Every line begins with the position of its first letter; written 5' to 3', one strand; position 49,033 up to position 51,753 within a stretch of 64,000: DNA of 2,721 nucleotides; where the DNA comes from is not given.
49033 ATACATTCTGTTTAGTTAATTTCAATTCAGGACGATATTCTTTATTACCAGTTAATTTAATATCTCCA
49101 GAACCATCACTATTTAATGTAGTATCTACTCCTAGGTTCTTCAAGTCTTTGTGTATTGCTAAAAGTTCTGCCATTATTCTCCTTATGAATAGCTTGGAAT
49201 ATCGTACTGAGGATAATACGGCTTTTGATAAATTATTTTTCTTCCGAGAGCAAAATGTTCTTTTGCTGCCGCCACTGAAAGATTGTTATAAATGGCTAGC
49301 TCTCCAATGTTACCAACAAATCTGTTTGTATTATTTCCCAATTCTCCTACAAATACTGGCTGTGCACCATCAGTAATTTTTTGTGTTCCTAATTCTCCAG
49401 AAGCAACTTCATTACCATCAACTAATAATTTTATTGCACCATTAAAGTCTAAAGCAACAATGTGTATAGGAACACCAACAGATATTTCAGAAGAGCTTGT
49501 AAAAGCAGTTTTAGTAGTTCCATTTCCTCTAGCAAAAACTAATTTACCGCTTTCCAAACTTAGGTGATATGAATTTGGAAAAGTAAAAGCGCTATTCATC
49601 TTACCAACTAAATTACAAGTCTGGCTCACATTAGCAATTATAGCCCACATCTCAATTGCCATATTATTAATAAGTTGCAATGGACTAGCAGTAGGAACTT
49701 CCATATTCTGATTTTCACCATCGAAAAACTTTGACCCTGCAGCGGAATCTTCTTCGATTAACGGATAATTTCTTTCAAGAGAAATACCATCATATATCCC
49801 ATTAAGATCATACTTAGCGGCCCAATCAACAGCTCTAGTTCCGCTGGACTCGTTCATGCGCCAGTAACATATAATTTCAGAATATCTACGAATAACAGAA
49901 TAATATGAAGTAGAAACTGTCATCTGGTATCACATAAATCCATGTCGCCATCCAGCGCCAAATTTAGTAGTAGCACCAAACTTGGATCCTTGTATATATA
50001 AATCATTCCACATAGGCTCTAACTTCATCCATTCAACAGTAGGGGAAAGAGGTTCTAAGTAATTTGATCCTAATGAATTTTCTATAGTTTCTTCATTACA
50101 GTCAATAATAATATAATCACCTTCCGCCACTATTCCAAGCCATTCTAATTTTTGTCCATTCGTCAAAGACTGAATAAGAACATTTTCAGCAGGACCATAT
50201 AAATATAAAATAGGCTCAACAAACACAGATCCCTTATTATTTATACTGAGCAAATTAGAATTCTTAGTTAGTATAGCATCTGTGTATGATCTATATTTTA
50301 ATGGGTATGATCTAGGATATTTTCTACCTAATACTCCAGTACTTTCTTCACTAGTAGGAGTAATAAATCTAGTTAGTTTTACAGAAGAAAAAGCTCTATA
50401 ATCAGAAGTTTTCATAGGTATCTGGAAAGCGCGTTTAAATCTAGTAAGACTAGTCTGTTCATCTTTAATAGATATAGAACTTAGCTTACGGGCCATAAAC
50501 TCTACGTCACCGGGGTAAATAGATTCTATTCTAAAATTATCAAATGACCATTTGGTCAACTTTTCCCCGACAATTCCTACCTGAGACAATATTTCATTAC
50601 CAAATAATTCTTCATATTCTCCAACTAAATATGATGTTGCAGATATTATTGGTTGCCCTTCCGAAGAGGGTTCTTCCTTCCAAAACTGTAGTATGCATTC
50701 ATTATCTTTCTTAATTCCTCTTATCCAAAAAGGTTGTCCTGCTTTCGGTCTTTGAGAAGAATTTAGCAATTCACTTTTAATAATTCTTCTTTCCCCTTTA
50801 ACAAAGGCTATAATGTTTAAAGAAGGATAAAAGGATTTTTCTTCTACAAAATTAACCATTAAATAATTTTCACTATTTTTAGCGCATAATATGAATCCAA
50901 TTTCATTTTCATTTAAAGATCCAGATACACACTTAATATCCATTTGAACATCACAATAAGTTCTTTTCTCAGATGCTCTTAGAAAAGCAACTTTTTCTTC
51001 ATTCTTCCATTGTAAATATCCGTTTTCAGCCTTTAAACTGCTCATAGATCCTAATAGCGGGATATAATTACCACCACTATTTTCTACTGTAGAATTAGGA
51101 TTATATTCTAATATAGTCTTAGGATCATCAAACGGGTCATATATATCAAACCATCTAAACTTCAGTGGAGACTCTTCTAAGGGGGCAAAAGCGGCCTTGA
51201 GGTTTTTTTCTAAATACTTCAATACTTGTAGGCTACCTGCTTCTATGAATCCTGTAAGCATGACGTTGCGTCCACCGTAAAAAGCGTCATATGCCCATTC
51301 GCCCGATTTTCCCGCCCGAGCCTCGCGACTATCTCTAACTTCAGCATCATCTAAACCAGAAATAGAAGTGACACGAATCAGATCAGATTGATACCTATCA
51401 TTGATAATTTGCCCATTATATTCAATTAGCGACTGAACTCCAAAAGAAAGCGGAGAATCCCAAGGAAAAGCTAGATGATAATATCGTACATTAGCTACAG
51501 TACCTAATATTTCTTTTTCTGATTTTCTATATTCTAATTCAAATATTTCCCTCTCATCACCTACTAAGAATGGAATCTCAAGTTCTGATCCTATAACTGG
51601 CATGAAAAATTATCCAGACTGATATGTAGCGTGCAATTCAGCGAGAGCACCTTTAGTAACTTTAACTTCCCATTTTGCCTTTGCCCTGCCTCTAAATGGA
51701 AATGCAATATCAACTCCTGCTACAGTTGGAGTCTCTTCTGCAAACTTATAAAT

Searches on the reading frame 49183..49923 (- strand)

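Call 78: search_protein_families(library=pfam, proteins=[window:49183-49923:-], max_evalue=0.001)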
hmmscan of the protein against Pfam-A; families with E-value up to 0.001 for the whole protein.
window:49183-49923:- (246 aa): 1 family
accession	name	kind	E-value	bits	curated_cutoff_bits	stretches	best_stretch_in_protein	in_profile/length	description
PF13385.13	Laminin_G_3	-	2e-14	54.5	27.6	1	68-214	1-143/151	Concanavalin A-like lectin/glucanases superfamily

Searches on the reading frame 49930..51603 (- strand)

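Call 8: search_protein_families(library=phrogs, proteins=[window:49930-51603:-], max_evalue=0.01)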
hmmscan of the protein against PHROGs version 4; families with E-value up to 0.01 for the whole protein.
window:49930-51603:- (557 aa): 2 families
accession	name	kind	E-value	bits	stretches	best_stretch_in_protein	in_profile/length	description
phrog_33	-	tail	1.9e-15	57.9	2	433-542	161-268/651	distal tail protein Dit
phrog_5577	-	tail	7.5e-12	46.2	1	395-556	144-294/295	minor tail protein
